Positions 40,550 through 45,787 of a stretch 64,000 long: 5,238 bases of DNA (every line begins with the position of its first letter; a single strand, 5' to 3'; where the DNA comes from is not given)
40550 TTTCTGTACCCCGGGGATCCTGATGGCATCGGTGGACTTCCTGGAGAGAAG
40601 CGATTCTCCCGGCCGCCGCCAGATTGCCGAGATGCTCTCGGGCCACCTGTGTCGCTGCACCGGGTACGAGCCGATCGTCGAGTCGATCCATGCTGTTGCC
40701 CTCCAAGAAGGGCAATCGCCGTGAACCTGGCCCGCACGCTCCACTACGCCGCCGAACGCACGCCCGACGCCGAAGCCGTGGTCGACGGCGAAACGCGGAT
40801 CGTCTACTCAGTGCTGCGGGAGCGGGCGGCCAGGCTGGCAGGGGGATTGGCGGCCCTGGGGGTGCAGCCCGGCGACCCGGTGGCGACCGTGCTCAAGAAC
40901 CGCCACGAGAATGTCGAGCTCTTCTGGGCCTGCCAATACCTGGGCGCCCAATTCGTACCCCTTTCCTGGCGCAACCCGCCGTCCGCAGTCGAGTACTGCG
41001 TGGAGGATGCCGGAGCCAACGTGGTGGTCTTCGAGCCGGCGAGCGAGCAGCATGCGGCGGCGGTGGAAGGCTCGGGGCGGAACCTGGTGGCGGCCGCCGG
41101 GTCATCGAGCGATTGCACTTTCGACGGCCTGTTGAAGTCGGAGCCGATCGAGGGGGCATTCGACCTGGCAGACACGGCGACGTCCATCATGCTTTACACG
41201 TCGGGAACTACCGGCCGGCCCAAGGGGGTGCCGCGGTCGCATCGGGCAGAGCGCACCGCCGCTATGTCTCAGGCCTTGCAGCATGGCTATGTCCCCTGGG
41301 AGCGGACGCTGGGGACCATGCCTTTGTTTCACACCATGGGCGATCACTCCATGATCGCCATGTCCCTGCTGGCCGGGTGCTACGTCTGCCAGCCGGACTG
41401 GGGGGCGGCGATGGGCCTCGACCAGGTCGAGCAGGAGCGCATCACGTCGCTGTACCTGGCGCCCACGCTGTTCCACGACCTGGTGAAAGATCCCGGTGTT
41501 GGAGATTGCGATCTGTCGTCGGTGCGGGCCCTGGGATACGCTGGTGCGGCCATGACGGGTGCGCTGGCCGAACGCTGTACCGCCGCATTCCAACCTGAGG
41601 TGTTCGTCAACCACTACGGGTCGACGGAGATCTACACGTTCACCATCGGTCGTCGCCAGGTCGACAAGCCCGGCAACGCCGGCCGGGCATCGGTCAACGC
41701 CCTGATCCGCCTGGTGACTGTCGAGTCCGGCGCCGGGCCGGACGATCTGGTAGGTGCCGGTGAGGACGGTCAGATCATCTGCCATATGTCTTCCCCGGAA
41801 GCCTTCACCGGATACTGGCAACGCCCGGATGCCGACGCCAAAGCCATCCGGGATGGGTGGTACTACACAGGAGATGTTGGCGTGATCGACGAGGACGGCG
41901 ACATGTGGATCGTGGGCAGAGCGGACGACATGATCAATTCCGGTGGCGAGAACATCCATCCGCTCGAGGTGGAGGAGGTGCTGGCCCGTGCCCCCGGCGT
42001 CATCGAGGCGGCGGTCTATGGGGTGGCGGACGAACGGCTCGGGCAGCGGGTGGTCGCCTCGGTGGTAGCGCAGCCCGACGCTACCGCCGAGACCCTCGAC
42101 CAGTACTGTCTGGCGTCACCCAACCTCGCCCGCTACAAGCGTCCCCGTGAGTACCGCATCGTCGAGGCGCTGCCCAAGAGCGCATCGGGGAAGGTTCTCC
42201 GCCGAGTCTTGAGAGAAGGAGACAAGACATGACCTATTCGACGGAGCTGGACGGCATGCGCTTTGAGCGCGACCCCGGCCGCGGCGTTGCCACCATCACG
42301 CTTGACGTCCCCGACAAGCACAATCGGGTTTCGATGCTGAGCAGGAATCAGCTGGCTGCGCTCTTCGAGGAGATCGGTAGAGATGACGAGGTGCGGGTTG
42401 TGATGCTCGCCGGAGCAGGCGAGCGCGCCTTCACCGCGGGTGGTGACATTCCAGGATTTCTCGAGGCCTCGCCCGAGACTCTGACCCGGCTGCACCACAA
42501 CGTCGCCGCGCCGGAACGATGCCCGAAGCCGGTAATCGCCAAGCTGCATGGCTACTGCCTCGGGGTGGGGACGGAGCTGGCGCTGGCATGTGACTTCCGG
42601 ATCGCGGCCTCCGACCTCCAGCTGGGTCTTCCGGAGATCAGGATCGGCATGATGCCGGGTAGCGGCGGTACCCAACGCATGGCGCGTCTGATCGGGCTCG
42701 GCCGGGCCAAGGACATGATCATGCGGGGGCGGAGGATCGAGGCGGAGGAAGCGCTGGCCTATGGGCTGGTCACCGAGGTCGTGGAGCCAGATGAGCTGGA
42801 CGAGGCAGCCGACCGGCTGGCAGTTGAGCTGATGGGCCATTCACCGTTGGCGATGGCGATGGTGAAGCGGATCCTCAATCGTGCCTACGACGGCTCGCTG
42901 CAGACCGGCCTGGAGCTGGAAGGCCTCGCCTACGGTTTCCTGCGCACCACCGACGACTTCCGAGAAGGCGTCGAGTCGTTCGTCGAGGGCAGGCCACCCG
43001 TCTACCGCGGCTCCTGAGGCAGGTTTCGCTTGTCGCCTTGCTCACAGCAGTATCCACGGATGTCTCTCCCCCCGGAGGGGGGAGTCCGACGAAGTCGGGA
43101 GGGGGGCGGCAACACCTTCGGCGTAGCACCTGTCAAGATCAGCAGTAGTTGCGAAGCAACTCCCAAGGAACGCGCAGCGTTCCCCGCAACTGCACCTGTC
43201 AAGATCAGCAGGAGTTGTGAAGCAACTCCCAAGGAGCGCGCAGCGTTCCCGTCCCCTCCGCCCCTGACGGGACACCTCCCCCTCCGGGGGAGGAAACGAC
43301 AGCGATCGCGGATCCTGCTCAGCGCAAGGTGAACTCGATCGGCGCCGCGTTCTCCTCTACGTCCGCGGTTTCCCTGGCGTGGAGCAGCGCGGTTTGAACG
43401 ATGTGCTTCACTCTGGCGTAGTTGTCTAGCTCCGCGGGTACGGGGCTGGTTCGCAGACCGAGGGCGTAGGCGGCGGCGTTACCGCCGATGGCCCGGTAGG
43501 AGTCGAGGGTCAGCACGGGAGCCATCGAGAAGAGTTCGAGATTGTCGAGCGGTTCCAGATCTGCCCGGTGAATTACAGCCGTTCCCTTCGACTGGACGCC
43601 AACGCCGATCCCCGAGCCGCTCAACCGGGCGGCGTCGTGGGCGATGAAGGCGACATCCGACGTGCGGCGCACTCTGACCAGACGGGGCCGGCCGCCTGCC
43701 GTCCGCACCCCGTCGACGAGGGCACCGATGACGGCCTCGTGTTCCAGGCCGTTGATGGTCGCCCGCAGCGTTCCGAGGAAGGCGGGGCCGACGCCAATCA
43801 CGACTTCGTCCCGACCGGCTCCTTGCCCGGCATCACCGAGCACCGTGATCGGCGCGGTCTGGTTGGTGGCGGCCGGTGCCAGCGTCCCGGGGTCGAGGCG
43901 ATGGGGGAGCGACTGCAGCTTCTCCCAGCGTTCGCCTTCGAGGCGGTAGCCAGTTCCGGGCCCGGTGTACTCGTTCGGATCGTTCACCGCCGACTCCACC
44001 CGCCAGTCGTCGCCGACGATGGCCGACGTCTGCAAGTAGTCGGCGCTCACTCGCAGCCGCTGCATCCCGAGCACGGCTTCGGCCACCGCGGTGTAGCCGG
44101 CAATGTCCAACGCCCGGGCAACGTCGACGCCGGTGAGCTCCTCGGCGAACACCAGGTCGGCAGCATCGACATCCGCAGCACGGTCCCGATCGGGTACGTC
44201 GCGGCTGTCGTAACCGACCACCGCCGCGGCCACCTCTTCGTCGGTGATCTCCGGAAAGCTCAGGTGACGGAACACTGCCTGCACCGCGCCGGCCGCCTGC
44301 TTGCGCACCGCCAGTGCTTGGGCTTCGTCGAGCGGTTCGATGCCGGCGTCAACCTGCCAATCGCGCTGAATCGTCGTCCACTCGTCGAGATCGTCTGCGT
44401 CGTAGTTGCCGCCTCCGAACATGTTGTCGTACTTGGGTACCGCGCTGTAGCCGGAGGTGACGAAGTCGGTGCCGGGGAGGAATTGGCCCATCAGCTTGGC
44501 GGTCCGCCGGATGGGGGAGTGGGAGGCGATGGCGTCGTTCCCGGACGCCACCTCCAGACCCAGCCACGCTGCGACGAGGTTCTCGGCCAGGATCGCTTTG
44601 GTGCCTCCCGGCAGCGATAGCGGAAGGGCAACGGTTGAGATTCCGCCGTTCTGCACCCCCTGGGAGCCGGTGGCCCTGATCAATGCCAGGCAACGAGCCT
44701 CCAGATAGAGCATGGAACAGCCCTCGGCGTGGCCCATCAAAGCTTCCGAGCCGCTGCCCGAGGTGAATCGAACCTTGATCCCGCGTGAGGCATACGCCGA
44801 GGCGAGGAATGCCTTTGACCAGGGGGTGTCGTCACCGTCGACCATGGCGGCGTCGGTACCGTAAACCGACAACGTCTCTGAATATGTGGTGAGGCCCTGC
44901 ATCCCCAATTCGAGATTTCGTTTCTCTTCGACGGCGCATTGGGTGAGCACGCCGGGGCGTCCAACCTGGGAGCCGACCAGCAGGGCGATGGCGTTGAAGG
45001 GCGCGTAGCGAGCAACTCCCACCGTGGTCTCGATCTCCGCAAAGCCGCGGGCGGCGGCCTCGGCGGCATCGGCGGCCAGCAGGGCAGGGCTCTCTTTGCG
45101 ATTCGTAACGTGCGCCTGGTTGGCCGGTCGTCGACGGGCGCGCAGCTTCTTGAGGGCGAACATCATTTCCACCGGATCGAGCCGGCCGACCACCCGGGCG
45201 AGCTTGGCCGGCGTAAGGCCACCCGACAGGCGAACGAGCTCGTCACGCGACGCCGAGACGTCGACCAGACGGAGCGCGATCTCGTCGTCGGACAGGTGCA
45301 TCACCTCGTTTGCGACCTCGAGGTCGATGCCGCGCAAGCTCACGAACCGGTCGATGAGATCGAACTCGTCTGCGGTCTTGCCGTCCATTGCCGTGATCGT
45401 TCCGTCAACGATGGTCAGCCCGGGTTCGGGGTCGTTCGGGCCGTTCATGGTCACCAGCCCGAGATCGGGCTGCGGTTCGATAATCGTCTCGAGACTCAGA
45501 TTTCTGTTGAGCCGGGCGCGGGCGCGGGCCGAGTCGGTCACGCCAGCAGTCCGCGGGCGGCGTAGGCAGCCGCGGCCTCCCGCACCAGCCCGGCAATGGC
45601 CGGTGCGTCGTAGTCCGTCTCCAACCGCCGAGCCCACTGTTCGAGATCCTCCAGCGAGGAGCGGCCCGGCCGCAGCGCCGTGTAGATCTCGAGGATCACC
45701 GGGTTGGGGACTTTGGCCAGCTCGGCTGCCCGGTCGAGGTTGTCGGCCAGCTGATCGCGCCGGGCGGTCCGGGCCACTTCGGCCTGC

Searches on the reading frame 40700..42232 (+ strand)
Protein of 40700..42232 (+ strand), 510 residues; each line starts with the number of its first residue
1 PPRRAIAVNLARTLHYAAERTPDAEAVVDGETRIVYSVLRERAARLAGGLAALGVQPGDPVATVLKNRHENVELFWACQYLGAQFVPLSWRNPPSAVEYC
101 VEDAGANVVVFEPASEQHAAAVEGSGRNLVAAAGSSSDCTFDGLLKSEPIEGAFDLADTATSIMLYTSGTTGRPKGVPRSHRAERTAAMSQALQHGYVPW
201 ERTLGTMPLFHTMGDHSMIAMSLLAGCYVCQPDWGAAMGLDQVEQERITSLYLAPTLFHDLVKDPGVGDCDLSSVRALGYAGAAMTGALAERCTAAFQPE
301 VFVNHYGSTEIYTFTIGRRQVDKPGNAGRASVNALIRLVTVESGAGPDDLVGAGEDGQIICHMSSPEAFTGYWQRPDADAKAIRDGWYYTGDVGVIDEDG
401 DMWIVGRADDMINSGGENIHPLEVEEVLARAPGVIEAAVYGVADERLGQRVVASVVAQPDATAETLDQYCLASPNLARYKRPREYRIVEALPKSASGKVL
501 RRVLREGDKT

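Call 33: search_protein_families(library=ncbifam, proteins=[window:40700-42232:+], max_evalue=0.00001)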
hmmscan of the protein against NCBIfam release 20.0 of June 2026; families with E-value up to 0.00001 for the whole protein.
window:40700-42232:+ (510 aa): 105 families (the best 25 are shown)
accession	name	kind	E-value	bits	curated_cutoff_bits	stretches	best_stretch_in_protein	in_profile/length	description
NF004837.0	PRK06187.1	subfamily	1.7e-109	366.5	476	1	7-506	7-520/531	long-chain-fatty-acid--CoA ligase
NF006182.0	PRK08316.1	subfamily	5.5e-88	295.7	663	1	9-506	12-515/523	fatty acyl-CoA synthetase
NF005676.0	PRK07470.1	equivalog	2.8e-80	270.5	774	1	6-506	18-527/544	acyl-CoA synthetase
NF009071.0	PRK12406.1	subfamily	4.4e-80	269.6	701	1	26-506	5-500/510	acyl-CoA synthetase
NF004797.0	PRK06145.1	equivalog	3.9e-78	263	850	1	8-506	2-493/499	acyl-CoA synthetase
NF005801.1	PRK07656.1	equivalog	1.1e-77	261.9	657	1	13-505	6-500/500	FadD3 family acyl-CoA ligase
NF002966.0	PRK03640.1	equivalog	5.2e-77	259.5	556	1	14-506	8-478/483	o-succinylbenzoate--CoA ligase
NF006181.0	PRK08314.1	subfamily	2e-74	250.8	705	2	155-509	200-555/563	long-chain-fatty-acid--CoA ligase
NF005857.1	PRK07786.1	exception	1.7e-73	247.9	733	1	5-506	6-510/513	fatty-acid--CoA ligase FadD5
NF052580.1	Str24CoAsynCasG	equivalog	1.3e-70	238.3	750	1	17-504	49-546/548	steroid-24-oyl-CoA synthetase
NF052269.1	Staph_lig_FadD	equivalog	2.4e-70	237.3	650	1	23-504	15-489/499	long-chain-fatty-acid--CoA ligase FadD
NF005702.0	PRK07514.1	subfamily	1.7e-69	234.5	558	1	10-507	5-499/506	malonyl-CoA synthase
NF004808.0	PRK06155.1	equivalog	2.8e-69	233.8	722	1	10-507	23-521/542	ATP-dependent acyl-CoA ligase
NF005307.0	PRK06839.1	equivalog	2.5e-67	227.6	748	1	18-505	12-490/496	o-succinylbenzoate--CoA ligase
NF004114.0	PRK05605.1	equivalog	2e-66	224.5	766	2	157-506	219-567/575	long-chain-fatty-acid--CoA ligase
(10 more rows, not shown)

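Call 87: list_cluster_members(proteins=[window:40721-42229:+, window:42229-43014:+, window:39379-40251:+, P0297, P0002, window:32528-32749:+])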
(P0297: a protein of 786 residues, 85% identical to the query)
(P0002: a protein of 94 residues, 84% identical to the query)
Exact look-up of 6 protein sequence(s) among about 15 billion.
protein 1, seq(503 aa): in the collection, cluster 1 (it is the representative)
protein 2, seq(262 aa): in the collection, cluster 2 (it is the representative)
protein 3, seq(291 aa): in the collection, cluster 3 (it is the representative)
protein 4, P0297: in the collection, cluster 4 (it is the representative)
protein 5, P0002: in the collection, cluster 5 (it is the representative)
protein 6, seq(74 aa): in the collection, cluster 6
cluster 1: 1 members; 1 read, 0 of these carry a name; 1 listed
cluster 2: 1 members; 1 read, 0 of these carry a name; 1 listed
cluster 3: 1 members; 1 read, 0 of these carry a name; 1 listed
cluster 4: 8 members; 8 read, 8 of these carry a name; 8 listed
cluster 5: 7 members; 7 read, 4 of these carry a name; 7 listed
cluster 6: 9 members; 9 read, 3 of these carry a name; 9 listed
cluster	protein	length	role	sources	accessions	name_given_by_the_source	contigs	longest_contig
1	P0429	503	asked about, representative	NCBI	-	-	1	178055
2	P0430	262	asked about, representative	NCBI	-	-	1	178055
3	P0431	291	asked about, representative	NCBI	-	-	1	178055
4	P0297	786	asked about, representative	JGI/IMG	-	2-furoyl-CoA dehydrogenase large subunit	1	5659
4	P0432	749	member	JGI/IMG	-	2-furoyl-CoA dehydrogenase large subunit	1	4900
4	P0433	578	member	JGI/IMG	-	2-furoyl-CoA dehydrogenase large subunit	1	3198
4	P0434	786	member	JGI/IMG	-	2-furoyl-CoA dehydrogenase large subunit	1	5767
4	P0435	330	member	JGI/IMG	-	2-furoyl-CoA dehydrogenase large subunit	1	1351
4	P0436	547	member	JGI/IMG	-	2-furoyl-CoA dehydrogenase large subunit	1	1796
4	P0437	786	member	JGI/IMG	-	2-furoyl-CoA dehydrogenase large subunit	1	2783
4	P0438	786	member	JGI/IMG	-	2-furoyl-CoA dehydrogenase large subunit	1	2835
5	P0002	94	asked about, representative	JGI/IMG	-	hypothetical protein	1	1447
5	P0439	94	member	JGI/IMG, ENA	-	hypothetical protein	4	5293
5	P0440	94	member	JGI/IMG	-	hypothetical protein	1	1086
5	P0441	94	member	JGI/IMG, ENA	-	hypothetical protein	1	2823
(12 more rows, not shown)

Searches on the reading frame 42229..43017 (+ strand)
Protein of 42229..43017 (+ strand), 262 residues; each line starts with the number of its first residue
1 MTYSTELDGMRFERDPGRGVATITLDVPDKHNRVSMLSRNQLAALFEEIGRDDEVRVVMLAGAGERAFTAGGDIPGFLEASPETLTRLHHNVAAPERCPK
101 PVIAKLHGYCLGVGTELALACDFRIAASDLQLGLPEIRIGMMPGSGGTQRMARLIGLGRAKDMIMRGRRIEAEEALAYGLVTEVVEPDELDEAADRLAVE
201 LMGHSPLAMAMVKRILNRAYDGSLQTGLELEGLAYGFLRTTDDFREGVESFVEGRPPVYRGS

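Call 33: search_protein_families(library=ncbifam, proteins=[window:42229-43017:+], max_evalue=0.00001)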
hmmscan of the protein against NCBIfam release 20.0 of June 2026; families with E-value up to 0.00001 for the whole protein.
window:42229-43017:+ (262 aa): 73 families (the best 25 are shown)
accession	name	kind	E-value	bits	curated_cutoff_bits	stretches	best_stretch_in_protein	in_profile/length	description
NF005802.0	PRK07657.1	equivalog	2.8e-66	223.7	363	1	19-261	13-259/260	enoyl-CoA hydratase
NF006007.0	PRK08138.1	subfamily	2.4e-64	217.2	355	1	15-261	13-260/261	enoyl-CoA hydratase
NF004475.0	PRK05809.1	subfamily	2.5e-56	191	394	1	18-258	12-256/260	short-chain-enoyl-CoA hydratase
NF005803.0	PRK07658.1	equivalog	6.2e-55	186.4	313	1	19-261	11-256/257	enoyl-CoA hydratase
NF007239.0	PRK09674.1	equivalog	9.7e-55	185.8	371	1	18-261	12-256/257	2,3-dehydroadipyl-CoA hydratase PaaF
NF004796.0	PRK06144.1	subfamily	3.5e-53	180.7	272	1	18-261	16-261/262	enoyl-CoA hydratase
NF042430.2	EnCoAhydt_DpgD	equivalog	5e-53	180.2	400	1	20-261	7-257/258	enoyl-CoA-hydratase DpgD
NF051848.1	EnCoAHydtEchA19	equivalog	1.3e-50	172.4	400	1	20-261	10-257/258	enoyl-CoA hydratase EchA19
NF004517.0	PRK05862.1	equivalog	3e-50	171.1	396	1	19-260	13-255/257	enoyl-CoA hydratase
NF004781.0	PRK06127.1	subfamily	1.9e-49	168.7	291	1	17-261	18-268/269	enoyl-CoA hydratase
NF004634.0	PRK05980.1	equivalog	4.1e-48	164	375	1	18-261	11-262/263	crotonase/enoyl-CoA hydratase family protein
NF006699.0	PRK09245.1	subfamily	1.7e-47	162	354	1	19-261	12-265/266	crotonase/enoyl-CoA hydratase family protein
NF006566.0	PRK09076.1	subfamily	2.2e-47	161.9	286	1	19-260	14-258/260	enoyl-CoA hydratase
NF006107.0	PRK08258.1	equivalog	7e-47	160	330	1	10-261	17-276/277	enoyl-CoA hydratase family protein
NF004795.0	PRK06143.1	subfamily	1.1e-46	159.5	283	1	17-253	16-255/260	enoyl-CoA hydratase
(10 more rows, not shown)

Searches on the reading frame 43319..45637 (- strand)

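Call 33: search_protein_families(library=ncbifam, proteins=[window:43319-45637:-], max_evalue=0.00001)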
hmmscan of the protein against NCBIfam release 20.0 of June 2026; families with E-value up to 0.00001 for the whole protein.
window:43319-45637:- (772 aa): 2 families
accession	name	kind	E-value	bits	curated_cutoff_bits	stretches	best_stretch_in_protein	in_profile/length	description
NF011979.0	PRK15444.1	subfamily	6.3e-244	810.6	788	1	36-585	4-553/555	propanediol/glycerol family dehydratase large subunit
NF011616.0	PRK15042.1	subfamily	1.1e-62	211.3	248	1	589-769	35-215/219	propanediol/glycerol family dehydratase medium subunit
